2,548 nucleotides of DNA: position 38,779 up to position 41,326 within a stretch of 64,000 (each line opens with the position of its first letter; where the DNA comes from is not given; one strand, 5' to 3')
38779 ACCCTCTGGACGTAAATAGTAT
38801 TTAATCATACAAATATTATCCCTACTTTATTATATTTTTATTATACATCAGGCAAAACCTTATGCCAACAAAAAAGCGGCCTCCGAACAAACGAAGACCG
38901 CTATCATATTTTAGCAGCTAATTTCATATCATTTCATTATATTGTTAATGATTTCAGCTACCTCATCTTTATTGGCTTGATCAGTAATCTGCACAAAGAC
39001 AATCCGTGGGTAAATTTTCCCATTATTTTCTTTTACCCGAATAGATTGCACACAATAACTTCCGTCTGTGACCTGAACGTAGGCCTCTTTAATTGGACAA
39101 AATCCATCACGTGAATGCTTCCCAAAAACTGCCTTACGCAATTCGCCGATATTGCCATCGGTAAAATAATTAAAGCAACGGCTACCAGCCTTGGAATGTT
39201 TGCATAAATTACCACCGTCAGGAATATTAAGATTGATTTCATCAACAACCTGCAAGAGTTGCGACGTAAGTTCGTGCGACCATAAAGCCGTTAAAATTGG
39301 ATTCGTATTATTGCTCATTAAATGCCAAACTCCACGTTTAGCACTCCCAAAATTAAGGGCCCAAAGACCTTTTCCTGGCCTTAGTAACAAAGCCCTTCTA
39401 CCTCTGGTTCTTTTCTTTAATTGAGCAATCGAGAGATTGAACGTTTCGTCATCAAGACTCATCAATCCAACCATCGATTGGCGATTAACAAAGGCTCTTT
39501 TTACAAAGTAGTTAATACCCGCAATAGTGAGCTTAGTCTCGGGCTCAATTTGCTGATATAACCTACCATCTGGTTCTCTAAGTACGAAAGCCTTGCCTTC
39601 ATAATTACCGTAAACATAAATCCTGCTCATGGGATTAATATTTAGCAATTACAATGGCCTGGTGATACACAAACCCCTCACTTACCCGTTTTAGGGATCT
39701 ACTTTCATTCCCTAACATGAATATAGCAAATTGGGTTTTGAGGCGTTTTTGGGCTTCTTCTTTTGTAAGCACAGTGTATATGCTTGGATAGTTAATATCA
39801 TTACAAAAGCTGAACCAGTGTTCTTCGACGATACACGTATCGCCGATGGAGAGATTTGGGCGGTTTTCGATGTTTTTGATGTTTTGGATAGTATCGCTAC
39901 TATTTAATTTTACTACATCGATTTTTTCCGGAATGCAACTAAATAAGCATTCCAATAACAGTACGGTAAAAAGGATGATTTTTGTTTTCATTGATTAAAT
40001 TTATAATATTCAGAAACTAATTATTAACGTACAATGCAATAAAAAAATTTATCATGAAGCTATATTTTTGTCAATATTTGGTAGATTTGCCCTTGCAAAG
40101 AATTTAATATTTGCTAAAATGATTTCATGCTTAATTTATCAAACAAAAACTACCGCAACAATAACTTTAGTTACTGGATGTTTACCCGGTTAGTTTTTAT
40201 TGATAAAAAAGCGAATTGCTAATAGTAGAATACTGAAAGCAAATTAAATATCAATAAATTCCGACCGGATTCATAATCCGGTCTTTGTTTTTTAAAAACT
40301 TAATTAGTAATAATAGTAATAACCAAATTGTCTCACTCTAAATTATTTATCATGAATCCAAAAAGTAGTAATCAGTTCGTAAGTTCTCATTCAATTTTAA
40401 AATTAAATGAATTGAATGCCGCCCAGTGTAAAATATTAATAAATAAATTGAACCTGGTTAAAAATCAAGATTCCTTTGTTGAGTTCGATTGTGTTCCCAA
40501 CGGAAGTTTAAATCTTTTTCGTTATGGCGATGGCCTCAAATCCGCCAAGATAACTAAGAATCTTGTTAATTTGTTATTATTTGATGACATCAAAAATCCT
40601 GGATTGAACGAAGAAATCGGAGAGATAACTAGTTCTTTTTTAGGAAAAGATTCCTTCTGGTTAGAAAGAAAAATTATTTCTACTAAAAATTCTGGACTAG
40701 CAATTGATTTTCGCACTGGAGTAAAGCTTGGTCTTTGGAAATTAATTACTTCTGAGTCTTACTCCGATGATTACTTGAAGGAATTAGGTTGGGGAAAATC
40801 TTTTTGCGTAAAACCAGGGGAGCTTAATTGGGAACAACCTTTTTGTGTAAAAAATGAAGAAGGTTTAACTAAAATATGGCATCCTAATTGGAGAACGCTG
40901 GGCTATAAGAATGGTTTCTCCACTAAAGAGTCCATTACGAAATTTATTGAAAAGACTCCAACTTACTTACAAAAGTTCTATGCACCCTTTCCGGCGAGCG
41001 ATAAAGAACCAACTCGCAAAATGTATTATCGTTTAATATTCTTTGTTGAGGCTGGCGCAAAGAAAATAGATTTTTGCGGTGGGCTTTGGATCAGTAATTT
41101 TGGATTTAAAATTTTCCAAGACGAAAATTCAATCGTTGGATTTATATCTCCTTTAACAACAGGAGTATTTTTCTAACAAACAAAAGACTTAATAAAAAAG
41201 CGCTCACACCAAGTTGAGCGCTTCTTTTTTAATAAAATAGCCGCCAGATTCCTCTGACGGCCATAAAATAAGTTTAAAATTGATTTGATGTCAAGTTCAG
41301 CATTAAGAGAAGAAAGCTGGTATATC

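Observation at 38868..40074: ORFan cassette 1: putative lipoprotein plus a four-Cys protein, with its own consensus promoter and sense-specific terminator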

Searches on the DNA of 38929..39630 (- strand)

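Call 60: search_rna_families(sources=[L008, L009, L018, L020, L011, L023, L001, L016], threshold=gathering)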
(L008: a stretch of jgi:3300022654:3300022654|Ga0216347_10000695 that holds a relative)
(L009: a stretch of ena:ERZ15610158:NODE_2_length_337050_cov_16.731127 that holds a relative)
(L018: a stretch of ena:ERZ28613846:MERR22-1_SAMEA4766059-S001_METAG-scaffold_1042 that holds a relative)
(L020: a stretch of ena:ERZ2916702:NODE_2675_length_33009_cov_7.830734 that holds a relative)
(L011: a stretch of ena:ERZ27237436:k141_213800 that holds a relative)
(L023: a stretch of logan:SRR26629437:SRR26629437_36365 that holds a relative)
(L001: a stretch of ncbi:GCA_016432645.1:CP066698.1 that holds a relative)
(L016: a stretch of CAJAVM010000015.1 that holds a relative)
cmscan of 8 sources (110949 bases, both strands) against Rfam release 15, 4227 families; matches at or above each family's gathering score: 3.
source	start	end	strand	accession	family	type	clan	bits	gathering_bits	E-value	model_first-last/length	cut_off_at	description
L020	7575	7726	-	RF00234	glmS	Cis-reg; riboswitch;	-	95.5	37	1e-20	1-167/167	no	glmS glucosamine-6-phosphate activated ribozyme aptamer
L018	10877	10949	-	RF00005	tRNA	Gene; tRNA;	CL00001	71.3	29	2.3e-13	1-71/71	no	tRNA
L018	589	669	-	RF00005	tRNA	Gene; tRNA;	CL00001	56.6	29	2.6e-09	1-71/71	no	tRNA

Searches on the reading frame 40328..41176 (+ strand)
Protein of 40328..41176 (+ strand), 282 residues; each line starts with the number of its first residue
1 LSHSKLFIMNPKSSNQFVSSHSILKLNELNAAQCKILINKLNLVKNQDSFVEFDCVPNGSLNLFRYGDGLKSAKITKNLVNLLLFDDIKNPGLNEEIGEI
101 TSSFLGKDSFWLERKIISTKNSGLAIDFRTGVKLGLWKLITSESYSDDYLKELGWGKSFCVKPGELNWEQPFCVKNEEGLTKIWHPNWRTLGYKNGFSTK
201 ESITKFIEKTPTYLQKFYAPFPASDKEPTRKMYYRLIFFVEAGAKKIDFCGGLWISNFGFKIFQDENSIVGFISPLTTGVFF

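Call 3: search_protein_families(library=pfam, proteins=[window:40328-41176:+], max_evalue=1)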
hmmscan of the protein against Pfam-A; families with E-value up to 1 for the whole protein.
window:40328-41176:+ (282 aa): 0 families

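Call 4: search_protein_families(library=phrogs, proteins=[window:40328-41176:+], max_evalue=1)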
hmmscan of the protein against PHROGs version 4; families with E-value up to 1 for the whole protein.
window:40328-41176:+ (282 aa): 1 family
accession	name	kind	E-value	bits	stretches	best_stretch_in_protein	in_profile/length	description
phrog_20084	-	unknown function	0.14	13.3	0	147-170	52-77/78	-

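Call 34: search_protein_families(library=padloc, proteins=[window:40352-41176:+], max_evalue=1)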
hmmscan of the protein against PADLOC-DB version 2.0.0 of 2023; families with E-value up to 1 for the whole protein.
window:40352-41176:+ (274 aa): 0 families

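Call 35: search_protein_families(library=ncbifam, proteins=[window:40352-41176:+], max_evalue=1)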
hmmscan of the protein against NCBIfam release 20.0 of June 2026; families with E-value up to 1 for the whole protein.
window:40352-41176:+ (274 aa): 0 families

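Call 74: search_solved_structures(query=A6, max_evalue=1)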
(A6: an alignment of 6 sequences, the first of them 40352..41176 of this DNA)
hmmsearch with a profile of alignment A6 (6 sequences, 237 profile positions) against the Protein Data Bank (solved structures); distinct sequences matched with E-value up to 1: 1.
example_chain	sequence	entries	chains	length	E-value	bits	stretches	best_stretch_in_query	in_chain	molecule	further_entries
9yji_H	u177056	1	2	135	0.89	12.1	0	160-227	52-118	CC65.1 heavy chain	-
